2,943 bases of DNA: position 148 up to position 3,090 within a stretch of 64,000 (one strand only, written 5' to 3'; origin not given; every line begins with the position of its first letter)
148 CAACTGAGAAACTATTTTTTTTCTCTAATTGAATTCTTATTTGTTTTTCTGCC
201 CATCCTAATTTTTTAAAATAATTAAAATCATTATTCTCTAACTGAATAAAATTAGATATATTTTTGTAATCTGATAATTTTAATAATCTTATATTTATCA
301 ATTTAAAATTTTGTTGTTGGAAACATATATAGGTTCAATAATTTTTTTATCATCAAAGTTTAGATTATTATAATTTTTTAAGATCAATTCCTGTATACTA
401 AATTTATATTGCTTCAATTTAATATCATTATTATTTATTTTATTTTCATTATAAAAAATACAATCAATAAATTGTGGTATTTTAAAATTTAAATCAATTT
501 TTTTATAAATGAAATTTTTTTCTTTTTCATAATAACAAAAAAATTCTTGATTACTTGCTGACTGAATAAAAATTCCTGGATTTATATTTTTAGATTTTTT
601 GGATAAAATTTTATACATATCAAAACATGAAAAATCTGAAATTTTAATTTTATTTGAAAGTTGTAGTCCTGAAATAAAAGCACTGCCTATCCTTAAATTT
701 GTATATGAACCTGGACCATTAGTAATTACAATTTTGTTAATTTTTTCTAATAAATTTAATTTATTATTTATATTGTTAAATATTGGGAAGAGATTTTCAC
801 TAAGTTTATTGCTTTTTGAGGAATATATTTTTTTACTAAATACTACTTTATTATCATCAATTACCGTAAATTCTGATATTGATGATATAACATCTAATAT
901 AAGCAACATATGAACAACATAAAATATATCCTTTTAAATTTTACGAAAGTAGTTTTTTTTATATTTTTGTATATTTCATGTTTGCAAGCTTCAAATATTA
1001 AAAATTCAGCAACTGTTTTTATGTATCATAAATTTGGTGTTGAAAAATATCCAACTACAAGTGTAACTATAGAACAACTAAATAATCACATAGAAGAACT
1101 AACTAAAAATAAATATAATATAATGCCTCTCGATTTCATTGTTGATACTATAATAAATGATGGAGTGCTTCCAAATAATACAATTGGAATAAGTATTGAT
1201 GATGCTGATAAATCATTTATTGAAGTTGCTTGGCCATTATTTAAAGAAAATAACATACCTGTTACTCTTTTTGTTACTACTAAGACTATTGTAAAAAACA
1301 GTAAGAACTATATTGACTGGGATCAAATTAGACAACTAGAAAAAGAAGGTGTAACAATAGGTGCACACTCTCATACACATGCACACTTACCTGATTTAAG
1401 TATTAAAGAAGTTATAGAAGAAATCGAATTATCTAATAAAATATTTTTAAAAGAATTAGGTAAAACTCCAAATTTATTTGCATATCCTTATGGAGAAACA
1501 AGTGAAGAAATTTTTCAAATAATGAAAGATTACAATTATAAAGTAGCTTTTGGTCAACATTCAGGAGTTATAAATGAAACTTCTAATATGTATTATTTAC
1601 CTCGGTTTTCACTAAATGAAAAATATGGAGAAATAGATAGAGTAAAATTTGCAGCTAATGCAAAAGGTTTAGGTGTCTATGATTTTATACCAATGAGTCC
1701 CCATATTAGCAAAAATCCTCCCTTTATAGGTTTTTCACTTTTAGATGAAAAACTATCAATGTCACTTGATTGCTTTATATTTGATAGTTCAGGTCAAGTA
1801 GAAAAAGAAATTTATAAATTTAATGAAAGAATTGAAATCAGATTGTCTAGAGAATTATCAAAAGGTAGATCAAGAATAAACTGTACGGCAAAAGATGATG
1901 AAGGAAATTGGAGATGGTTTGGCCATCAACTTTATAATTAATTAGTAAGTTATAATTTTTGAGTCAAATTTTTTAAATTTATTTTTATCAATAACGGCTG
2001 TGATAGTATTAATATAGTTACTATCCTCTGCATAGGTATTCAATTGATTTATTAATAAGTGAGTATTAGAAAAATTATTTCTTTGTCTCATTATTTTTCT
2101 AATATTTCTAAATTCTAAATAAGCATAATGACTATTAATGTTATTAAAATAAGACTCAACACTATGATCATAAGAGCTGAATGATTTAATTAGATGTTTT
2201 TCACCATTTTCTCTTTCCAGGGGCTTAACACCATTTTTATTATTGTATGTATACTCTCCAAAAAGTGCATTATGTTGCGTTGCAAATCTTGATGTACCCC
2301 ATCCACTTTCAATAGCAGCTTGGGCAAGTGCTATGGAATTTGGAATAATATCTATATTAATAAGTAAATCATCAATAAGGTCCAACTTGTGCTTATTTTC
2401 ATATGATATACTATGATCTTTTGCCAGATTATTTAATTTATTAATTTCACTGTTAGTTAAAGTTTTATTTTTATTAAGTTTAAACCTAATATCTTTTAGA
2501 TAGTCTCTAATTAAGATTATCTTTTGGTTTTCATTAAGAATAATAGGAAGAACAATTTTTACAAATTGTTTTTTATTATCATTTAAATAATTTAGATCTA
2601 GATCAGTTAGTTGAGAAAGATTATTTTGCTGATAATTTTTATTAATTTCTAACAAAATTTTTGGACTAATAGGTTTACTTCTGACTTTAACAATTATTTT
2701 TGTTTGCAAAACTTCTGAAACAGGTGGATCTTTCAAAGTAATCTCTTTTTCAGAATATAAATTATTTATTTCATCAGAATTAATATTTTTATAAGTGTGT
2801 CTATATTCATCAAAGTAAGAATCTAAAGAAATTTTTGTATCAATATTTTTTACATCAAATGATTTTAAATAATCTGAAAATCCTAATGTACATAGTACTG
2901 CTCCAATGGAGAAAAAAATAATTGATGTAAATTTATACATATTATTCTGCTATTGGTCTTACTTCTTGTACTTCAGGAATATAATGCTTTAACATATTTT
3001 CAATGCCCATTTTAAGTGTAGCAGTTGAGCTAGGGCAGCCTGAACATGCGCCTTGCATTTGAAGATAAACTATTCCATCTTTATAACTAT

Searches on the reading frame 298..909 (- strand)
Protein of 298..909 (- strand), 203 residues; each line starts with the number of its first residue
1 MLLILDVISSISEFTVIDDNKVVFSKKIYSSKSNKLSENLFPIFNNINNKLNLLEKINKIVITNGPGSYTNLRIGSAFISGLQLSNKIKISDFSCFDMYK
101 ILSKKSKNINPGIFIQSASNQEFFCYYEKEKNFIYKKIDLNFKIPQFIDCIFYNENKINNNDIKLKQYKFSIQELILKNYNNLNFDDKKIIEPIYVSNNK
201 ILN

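Call 103: search_protein_families(library=pfam, proteins=[window:298-909:-], max_evalue=0.0001)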
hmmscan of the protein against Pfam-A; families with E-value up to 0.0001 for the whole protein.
window:298-909:- (203 aa): 1 family
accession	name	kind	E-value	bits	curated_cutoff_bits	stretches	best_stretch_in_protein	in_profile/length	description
PF00814.31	TsaD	-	3.3e-08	34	24.8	1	33-126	26-121/264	tRNA N6-adenosine threonylcarbamoyltransferase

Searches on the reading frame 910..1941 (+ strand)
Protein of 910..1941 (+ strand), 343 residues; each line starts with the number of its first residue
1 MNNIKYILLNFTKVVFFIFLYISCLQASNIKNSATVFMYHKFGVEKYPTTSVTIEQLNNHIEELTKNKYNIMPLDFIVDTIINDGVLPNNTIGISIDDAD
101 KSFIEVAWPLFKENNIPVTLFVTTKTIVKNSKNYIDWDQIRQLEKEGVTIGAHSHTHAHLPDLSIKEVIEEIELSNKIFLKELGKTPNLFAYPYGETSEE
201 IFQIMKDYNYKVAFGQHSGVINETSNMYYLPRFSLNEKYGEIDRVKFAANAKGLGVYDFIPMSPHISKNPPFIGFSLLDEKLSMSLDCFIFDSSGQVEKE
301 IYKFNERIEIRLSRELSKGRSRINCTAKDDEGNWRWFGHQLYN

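Call 103: search_protein_families(library=pfam, proteins=[window:910-1941:+], max_evalue=0.0001)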
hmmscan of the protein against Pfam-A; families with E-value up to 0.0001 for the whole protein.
window:910-1941:+ (343 aa): 3 families
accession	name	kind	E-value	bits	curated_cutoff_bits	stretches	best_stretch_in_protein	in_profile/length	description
PF01522.26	Polysacc_deac_1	-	4.7e-27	94.8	23.1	1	88-212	5-123/124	Polysaccharide deacetylase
PF03065.20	Glyco_hydro_57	-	1.6e-06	28.1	21.2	1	48-229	50-185/291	Glycosyl hydrolase family 57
PF10096.14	DUF2334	-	4.1e-05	23.7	26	1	102-244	16-169/203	Uncharacterized protein conserved in bacteria (DUF2334)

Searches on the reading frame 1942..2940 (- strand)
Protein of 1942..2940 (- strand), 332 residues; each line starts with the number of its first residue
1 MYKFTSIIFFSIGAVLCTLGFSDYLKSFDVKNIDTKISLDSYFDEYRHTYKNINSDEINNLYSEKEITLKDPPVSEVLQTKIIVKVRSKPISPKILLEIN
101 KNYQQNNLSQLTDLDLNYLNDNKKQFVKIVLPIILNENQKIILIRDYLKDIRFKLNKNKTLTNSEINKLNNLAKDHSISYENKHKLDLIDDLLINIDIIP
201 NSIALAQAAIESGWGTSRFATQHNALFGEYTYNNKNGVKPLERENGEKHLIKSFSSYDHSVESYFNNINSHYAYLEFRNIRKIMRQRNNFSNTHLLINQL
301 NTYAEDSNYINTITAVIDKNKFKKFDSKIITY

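Call 103: search_protein_families(library=pfam, proteins=[window:1942-2940:-], max_evalue=0.0001)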
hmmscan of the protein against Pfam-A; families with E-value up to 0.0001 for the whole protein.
window:1942-2940:- (332 aa): 1 family
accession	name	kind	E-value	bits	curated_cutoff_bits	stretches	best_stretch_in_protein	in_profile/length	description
PF01832.25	Glucosaminidase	-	1.1e-18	68.5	30.2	1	196-321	11-122/123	Mannosyl-glycoprotein endo-beta-N-acetylglucosaminidase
